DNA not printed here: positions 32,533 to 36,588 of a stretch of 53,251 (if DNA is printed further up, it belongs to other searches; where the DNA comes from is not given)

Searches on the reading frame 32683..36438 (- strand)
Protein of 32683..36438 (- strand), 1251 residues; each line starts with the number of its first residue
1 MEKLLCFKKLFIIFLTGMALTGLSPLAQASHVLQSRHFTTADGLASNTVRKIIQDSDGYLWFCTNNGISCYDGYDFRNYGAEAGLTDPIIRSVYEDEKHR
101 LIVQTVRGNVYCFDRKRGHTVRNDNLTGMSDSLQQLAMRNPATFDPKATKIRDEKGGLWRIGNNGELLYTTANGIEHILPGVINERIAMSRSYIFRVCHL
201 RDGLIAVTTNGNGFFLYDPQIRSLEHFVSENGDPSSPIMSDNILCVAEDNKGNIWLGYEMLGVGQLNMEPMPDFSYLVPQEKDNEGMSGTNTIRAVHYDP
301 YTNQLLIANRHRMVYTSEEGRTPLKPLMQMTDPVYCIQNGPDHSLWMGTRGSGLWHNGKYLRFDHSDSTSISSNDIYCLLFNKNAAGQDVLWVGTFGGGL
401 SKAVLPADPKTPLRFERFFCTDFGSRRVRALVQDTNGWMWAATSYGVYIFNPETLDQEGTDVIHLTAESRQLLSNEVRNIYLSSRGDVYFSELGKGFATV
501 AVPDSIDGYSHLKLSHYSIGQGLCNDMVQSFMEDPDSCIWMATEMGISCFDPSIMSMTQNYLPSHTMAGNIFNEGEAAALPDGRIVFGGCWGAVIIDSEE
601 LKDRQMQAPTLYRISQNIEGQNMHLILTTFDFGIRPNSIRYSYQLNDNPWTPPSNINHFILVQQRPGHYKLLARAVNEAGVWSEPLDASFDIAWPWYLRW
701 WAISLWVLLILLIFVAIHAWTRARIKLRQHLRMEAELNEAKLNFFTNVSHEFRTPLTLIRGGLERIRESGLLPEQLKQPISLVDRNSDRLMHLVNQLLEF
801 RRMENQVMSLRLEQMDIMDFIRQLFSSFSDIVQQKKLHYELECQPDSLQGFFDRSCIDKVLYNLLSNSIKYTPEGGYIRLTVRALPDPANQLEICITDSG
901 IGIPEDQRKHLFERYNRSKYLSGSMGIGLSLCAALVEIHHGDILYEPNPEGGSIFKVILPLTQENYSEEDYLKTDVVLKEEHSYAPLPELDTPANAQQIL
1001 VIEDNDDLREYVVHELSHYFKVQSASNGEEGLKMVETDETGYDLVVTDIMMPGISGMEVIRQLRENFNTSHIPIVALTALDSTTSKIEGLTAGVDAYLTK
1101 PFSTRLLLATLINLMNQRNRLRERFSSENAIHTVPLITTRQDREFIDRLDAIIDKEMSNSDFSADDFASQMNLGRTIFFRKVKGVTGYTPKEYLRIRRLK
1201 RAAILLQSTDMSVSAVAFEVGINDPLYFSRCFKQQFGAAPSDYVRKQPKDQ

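Call 46: search_protein_families(library=pfam, proteins=[window:32683-36438:-], max_evalue=0.00001)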
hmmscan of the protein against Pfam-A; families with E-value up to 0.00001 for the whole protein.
window:32683-36438:- (1251 aa): 6 families
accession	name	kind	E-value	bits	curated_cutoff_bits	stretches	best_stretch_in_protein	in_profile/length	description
PF02518.31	HATPase_c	-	2.9e-24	86.1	26.4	1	857-962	6-110/111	Histidine kinase-, DNA gyrase B-, and HSP90-like ATPase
PF00072.30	Response_reg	-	2.9e-23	82.6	30.2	1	999-1110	1-109/111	Response regulator receiver domain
PF07494.17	Reg_prop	-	4.2e-23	78.9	20.4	0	43-66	1-24/24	Two component regulator propeller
PF12833.13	HTH_18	-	7.8e-19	68.2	33.6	1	1168-1245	2-79/80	Helix-turn-helix domain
PF00512.31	HisKA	-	7.3e-16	58.4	26.9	1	741-805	2-65/66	His Kinase A (phospho-acceptor) domain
PF00165.29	HTH_AraC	-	7.4e-12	45.5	26.6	1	1206-1244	1-41/42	Bacterial regulatory helix-turn-helix proteins, AraC family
